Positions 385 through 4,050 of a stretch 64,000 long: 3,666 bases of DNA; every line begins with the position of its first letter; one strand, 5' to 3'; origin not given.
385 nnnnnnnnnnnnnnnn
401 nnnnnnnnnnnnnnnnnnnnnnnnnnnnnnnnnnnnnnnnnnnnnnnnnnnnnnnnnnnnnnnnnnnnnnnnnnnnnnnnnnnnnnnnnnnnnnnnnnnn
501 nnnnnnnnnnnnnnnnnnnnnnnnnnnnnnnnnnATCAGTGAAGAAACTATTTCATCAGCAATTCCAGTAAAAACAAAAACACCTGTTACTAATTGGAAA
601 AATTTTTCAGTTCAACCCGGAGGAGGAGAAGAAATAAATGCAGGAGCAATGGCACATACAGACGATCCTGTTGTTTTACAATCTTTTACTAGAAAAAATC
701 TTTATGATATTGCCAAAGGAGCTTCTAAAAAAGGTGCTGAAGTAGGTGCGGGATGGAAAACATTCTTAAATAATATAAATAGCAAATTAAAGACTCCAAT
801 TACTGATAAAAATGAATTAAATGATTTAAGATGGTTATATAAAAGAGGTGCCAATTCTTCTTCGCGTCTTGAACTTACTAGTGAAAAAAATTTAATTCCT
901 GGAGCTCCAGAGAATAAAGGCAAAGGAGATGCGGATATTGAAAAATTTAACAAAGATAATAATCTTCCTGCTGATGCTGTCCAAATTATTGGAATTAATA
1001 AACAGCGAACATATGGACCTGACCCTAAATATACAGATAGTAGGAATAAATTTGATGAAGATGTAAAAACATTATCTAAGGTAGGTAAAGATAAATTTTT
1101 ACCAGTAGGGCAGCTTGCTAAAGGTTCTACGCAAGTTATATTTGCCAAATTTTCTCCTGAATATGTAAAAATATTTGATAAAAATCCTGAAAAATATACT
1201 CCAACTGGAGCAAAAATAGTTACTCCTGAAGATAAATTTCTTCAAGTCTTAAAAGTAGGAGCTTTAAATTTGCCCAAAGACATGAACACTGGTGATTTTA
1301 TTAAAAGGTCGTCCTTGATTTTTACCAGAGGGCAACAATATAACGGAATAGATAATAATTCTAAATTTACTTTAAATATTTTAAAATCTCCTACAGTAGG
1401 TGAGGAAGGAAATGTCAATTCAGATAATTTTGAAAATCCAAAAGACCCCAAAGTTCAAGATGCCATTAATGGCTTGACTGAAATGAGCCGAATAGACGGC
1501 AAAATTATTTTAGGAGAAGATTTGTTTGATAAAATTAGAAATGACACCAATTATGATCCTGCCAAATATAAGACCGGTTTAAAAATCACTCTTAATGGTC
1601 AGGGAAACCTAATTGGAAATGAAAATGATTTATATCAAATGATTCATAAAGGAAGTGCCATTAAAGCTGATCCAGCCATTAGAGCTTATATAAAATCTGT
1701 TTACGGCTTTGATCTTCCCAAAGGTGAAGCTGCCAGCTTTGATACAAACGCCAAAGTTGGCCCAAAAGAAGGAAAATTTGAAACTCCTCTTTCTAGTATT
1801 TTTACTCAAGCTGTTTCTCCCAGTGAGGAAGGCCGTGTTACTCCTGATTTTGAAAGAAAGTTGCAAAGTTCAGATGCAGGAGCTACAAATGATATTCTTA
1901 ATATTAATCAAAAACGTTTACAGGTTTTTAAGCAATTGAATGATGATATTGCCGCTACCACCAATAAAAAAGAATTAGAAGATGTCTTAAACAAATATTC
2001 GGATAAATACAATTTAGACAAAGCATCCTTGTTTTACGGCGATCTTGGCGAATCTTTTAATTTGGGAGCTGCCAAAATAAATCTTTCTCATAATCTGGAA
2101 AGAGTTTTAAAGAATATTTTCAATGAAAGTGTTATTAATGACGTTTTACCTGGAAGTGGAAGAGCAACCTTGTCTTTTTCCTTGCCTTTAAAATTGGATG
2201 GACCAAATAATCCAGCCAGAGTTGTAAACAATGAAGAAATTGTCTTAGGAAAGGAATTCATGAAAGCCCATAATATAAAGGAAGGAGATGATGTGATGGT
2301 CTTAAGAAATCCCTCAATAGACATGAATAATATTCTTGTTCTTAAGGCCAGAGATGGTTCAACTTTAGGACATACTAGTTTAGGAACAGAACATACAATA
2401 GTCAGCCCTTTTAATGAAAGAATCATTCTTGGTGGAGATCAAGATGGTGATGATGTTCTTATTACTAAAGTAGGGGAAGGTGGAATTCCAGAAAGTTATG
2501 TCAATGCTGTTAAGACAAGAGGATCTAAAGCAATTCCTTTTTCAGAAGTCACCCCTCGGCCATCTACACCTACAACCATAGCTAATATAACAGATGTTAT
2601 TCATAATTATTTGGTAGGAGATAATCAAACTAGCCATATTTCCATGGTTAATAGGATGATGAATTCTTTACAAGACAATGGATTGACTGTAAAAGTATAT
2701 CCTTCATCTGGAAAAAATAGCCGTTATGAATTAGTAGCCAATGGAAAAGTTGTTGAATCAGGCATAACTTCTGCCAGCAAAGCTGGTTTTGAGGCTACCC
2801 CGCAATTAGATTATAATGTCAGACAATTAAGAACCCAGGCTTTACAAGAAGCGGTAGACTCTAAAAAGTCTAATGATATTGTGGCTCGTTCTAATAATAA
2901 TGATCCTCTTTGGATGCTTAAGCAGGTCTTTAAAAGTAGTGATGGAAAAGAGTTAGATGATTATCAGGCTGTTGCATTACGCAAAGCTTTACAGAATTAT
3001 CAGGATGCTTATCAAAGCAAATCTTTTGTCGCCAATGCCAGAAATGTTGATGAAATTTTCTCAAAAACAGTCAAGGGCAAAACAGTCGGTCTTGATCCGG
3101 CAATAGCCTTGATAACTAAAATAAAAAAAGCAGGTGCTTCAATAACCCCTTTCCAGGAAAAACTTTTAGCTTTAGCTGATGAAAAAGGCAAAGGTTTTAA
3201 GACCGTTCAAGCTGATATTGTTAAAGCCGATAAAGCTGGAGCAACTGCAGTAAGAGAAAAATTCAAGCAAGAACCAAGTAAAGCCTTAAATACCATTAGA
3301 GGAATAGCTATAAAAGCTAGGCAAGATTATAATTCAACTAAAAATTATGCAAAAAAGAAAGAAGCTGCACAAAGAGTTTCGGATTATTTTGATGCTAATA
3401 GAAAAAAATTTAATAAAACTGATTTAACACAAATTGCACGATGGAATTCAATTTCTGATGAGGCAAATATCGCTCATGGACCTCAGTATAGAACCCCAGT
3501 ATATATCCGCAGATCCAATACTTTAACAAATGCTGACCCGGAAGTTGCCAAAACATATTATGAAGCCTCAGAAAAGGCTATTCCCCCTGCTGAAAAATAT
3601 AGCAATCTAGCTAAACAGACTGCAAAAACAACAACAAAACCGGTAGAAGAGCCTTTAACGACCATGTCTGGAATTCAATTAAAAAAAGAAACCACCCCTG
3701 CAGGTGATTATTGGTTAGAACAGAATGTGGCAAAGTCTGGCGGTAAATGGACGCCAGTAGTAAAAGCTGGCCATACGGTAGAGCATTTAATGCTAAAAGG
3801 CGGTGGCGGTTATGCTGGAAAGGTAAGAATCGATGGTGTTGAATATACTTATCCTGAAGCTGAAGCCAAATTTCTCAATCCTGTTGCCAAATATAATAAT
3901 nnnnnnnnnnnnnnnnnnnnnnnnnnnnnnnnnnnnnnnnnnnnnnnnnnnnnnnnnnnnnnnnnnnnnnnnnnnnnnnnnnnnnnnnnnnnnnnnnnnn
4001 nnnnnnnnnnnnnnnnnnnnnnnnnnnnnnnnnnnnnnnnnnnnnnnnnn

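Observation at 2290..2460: Giant ORF with a beta-prime-like DxDGD catalytic loop, a candidate non-canonical single-chain RNA polymerase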

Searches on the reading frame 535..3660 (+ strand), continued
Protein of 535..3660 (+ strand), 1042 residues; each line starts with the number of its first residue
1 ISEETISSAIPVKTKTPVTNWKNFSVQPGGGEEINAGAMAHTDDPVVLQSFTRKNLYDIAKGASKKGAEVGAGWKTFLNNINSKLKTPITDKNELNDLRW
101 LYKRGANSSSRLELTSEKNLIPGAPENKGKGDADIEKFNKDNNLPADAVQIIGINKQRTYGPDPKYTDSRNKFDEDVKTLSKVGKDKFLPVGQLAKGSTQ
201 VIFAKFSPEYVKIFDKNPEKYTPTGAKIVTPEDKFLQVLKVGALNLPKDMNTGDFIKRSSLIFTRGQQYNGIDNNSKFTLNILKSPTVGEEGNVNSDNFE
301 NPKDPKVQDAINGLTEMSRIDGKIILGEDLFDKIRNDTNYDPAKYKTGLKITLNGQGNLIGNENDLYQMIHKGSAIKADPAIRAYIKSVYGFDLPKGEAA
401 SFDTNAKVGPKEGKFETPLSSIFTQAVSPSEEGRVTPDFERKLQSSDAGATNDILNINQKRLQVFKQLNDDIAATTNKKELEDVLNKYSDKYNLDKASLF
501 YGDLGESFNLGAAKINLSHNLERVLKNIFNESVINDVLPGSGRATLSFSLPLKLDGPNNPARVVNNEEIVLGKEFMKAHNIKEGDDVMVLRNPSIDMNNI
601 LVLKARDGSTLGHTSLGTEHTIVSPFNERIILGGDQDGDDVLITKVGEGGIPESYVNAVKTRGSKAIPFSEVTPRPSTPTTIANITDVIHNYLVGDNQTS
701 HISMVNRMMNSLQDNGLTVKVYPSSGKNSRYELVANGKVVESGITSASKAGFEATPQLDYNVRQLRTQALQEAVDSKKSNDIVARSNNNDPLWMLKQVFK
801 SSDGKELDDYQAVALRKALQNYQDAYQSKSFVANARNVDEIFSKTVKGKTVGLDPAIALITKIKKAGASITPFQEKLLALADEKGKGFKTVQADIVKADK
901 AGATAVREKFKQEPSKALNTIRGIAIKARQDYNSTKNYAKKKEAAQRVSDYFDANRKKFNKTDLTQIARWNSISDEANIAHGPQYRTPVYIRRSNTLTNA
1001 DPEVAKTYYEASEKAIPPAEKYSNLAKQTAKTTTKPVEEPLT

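Call 91: fold_search(model_id=the predicted structure, library=viral)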
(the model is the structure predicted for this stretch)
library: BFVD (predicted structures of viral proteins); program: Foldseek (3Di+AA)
matches with E <= 10: 375; with E <= 0.001: 26
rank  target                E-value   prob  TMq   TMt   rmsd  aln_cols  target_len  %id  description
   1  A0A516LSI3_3          6.0e-23  1.00  0.59  0.55  11.2      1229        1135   12  (no name in the UniProt tables at hand)
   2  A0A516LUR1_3          1.7e-20  1.00  0.58  0.57   9.0      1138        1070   10  (no name in the UniProt tables at hand)
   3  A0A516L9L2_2          4.9e-15  1.00  0.38  0.28  20.2      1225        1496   11  (no name in the UniProt tables at hand)
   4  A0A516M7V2            1.3e-14  1.00  0.51  0.38  19.6      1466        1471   11  (no name in the UniProt tables at hand)
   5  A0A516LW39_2          1.5e-13  1.00  0.38  0.35  15.3      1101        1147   11  (no name in the UniProt tables at hand)
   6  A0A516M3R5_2          3.0e-13  1.00  0.35  0.27  16.8      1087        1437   12  (no name in the UniProt tables at hand)
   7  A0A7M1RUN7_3          6.3e-13  1.00  0.37  0.33  24.3      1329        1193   11  DNA helicase [uncultured phage cr50_1]
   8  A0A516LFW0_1          1.1e-11  1.00  0.33  0.27  13.7       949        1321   10  (no name in the UniProt tables at hand)
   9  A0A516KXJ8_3          1.2e-11  1.00  0.33  0.30  12.3       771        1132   11  (no name in the UniProt tables at hand)
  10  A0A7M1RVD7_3          1.4e-11  1.00  0.37  0.32  23.8      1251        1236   10  DNA helicase [uncultured phage cr118_1]
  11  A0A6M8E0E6            4.9e-11  1.00  0.32  0.43  11.3       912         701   11  (no name in the UniProt tables at hand)
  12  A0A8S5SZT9            1.5e-10  1.00  0.39  0.39  20.4      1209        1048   10  RNA dependent RNA polymerase [Podoviridae sp. ctxqo3]
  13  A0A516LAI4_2          3.2e-09  1.00  0.25  0.25  18.2       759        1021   10  (no name in the UniProt tables at hand)
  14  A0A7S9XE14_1          6.4e-09  1.00  0.27  0.31  24.9      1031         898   11  Uncharacterized protein [Virus NIOZ-UU157]
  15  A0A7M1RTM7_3          7.1e-09  1.00  0.28  0.21  19.4       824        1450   11  Uncharacterized protein [uncultured phage cr130_1]
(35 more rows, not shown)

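Call 96: find_related_loci(query=A2, collection=genome_contigs, flank=5000)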
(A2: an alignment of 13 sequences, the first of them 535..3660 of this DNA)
Query A2 (1042 aa) in genome_contigs; peptide patterns used: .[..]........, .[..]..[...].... (x = any residue, [..] = any of these).
2 stretches matched a pattern, but none encodes a relative of the query by tblastn (E <= 1e-3).

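Call 97: find_related_loci(query=A2, collection=metagenome_contigs, flank=10000)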
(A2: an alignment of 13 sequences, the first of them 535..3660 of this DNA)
Query A2 (1042 aa) in metagenome_contigs; peptide patterns used: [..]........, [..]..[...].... (x = any residue, [..] = any of these).
299 stretches matched a pattern; 5 encode a relative of the query (tblastn E <= 1e-3); 5 distinct loci.
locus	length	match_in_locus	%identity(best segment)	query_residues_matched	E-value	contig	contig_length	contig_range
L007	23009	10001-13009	45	30-1021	0e+0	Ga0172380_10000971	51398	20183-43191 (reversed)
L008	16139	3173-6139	45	34-1013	0e+0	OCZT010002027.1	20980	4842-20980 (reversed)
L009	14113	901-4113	40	13-1026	0e+0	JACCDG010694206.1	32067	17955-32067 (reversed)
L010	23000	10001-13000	46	30-1020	0e+0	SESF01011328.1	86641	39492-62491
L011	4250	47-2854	35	89-1013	7e-168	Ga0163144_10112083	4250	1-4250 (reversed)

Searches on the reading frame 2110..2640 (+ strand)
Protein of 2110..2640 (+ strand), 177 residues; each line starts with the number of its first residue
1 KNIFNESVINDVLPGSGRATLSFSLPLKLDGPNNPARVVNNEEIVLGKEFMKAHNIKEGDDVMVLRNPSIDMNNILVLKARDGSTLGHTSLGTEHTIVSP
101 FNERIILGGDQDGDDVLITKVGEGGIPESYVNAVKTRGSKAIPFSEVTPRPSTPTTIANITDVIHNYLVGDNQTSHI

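Call 28: search_solved_structures(query=window:2110-2640:+, max_evalue=10, show_alignments=3)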
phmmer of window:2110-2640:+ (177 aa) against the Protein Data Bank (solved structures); distinct sequences matched with E-value up to 10: 30.
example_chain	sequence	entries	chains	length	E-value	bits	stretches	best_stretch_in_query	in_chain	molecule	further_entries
6ucr_A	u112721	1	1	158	0.019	17.7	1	74-101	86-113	Negative regulator of genetic competence ClpC/mecB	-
8ibp_A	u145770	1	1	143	0.027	17.2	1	74-101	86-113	Negative regulator of genetic competence ClpC/mecB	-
9q5p_A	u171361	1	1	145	0.028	17.1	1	74-101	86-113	ATP-dependent Clp protease ATP-binding subunit ClpC1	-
8ibo_A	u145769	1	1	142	0.036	16.8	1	74-101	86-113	Negative regulator of genetic competence ClpC/mecB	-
8b9u_A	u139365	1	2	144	0.037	16.8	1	74-101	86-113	ATP-dependent Clp protease ATP-binding subunit ClpC1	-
8xqu_A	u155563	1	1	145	0.038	16.7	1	74-101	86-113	ATP-dependent Clp protease ATP-binding subunit ClpC1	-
3wdb_A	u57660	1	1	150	0.042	16.6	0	74-100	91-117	Probable ATP-dependent Clp protease ATP-binding subunit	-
2k77_A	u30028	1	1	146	0.043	16.6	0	74-100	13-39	Negative regulator of genetic competence clpC/mecB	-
2y1r_A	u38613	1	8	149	0.045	16.5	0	74-99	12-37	NEGATIVE REGULATOR OF GENETIC COMPETENCE CLPC/MECB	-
3wdd_A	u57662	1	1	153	0.046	16.5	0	74-101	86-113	Probable ATP-dependent Clp protease ATP-binding subunit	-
3wdc_A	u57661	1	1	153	0.046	16.5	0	74-101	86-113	Probable ATP-dependent Clp protease ATP-binding subunit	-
8b3s_Z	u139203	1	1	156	0.047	16.4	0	74-100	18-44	ATP-dependent Clp protease ATP-binding subunit ClpC / Negative regulator of tic competence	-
3wde_A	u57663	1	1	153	0.047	16.4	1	74-101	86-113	Probable ATP-dependent Clp protease ATP-binding subunit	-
7aa4_A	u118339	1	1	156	0.049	16.4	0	74-101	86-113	Negative regulator of genetic competence ClpC/mecB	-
2y1q_A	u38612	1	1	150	0.049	16.4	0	74-100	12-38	NEGATIVE REGULATOR OF GENETIC COMPETENCE CLPC/MECB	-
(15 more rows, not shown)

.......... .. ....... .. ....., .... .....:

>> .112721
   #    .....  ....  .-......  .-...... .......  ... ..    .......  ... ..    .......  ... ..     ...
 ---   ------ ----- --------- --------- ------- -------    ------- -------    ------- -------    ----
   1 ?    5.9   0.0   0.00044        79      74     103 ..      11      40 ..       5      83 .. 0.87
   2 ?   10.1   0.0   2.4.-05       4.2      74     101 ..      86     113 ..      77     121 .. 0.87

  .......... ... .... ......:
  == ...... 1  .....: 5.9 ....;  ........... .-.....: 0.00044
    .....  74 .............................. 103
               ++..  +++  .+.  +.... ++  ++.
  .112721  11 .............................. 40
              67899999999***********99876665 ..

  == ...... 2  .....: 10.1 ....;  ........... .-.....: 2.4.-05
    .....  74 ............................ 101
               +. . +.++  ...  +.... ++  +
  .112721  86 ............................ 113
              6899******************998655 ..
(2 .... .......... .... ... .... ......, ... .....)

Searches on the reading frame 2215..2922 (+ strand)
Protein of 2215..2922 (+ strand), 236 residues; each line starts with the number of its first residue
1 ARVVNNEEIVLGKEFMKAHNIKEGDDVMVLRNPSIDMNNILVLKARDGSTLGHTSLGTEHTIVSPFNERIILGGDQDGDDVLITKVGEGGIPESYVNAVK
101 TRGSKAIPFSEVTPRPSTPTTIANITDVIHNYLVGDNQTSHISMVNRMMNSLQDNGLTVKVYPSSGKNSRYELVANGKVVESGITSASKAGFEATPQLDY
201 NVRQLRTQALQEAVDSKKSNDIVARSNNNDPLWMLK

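Call 79: find_homologous_proteins(query=A3, max_evalue=0.001)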
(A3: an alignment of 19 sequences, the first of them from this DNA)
Query A3 (19 sequences): 4533 candidates shared short words with the query, none scored E <= 0.001.

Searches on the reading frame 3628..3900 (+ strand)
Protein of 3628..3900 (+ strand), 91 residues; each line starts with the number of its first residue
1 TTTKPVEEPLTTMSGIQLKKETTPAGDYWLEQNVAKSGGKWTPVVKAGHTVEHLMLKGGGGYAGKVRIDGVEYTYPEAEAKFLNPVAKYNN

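Call 105: search_solved_structures(query=A4, max_evalue=1, show_alignments=1)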
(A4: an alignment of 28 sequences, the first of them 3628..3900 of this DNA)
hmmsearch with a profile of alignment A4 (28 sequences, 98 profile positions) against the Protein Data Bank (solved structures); distinct sequences matched with E-value up to 1: 2.
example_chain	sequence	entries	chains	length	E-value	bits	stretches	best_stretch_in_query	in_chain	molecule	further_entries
3ve0_A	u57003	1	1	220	0.78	12.8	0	23-44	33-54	16F6 Antibody chain A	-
3s88_H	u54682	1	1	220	0.78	12.8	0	23-44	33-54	16F6 - Heavy chain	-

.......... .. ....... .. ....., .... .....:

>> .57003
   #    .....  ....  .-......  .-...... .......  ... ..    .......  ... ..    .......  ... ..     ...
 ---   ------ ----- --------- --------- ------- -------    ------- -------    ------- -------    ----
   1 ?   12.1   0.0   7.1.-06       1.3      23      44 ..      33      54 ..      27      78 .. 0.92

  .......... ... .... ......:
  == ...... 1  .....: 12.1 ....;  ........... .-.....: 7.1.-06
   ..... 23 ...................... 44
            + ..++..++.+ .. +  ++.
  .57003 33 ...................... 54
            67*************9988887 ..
